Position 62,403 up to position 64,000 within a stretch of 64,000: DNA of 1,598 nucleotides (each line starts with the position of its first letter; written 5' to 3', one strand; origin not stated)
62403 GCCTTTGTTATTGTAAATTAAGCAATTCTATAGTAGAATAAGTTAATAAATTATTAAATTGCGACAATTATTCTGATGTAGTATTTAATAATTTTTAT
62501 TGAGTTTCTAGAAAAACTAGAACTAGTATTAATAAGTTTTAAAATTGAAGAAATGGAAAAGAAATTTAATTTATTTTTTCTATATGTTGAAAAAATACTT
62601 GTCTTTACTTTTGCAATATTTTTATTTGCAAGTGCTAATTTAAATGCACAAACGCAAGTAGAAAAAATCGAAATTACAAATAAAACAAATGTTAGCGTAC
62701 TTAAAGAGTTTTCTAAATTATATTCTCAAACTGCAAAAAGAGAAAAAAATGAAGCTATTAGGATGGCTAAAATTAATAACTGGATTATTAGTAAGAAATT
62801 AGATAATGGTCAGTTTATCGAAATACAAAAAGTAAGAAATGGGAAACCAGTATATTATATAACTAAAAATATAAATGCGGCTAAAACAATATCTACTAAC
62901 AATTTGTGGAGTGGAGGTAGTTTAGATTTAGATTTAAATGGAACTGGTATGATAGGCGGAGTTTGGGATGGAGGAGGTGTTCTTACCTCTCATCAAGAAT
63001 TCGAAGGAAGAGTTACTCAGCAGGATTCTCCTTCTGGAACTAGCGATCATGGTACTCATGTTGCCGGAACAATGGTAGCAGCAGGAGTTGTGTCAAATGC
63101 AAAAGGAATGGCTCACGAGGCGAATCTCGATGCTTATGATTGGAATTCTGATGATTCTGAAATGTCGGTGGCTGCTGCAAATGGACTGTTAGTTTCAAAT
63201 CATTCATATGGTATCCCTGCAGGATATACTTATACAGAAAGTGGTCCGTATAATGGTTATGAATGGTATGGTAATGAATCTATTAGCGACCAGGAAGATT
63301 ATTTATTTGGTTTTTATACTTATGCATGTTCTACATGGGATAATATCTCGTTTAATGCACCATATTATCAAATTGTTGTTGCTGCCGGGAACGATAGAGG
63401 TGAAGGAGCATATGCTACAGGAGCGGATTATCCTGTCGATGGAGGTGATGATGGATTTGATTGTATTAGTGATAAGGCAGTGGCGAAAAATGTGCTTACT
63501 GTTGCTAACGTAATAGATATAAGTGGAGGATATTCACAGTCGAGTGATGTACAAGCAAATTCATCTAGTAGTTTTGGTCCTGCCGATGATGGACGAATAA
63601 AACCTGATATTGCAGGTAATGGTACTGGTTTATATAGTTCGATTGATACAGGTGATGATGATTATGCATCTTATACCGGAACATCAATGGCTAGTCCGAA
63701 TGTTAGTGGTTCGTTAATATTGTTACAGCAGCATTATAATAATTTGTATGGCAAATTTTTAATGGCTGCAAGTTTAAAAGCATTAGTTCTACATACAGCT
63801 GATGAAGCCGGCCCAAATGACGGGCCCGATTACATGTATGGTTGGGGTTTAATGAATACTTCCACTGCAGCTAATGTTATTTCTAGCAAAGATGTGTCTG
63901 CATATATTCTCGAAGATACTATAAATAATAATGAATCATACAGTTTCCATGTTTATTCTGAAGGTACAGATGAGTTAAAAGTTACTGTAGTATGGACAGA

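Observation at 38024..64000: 26-kb same-strand island of T9SS cargo: two C25 peptidases, three giant modular adhesin-like proteins, one S8 subtilase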

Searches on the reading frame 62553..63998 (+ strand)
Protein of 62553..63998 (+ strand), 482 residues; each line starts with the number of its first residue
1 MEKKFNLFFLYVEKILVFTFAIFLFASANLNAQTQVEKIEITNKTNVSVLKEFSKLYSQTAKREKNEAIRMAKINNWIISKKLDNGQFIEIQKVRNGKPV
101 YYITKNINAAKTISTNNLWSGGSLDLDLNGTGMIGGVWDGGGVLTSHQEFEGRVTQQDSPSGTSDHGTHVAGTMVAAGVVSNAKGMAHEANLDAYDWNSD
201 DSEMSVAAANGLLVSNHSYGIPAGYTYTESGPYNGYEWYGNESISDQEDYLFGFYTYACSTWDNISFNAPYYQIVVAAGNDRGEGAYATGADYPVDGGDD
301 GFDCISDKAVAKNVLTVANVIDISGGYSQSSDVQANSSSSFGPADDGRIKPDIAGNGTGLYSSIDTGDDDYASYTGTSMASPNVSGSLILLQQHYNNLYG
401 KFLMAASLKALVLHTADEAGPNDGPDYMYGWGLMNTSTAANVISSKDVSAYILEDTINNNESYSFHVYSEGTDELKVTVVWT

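Call 9: search_protein_families(library=pfam, proteins=[window:62553-63998:+], max_evalue=0.001)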
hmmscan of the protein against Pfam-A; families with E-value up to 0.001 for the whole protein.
window:62553-63998:+ (482 aa): 1 family
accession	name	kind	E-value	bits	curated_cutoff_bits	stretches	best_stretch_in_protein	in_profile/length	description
PF00082.27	Peptidase_S8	-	1.7e-30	106.8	21.8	1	152-432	42-288/288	Subtilase family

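Call 10: search_protein_families(library=ncbifam, proteins=[window:62553-63998:+], max_evalue=0.01)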
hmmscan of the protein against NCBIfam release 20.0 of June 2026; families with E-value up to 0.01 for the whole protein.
window:62553-63998:+ (482 aa): 5 families
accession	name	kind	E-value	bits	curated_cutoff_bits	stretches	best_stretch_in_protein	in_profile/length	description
NF040553.1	SGO_0316_fam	subfamily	4.2e-09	34.6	1400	1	336-440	654-763/1486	SGO_0316/SGO_0317 family LPXTG-anchored serine peptidase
TIGR03921.1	T7SS_mycosin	equivalog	6.5e-09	35.4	278.75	1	274-443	152-288/353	type VII secretion-associated serine protease mycosin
NF033595.1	denti_PrtP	equivalog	1.2e-08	34.1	300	1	356-449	417-511/606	dentilisin complex serine proteinase subunit PrtP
NF051851.1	AtpSerPepEprS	equivalog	1.7e-06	26.4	1700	1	356-439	284-362/988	autotransporter serine peptidase EprS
NF042956.1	IteS_antiphage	equivalog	0.00025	19.4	900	1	275-432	388-551/747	S8 family anti-phage peptidase IteS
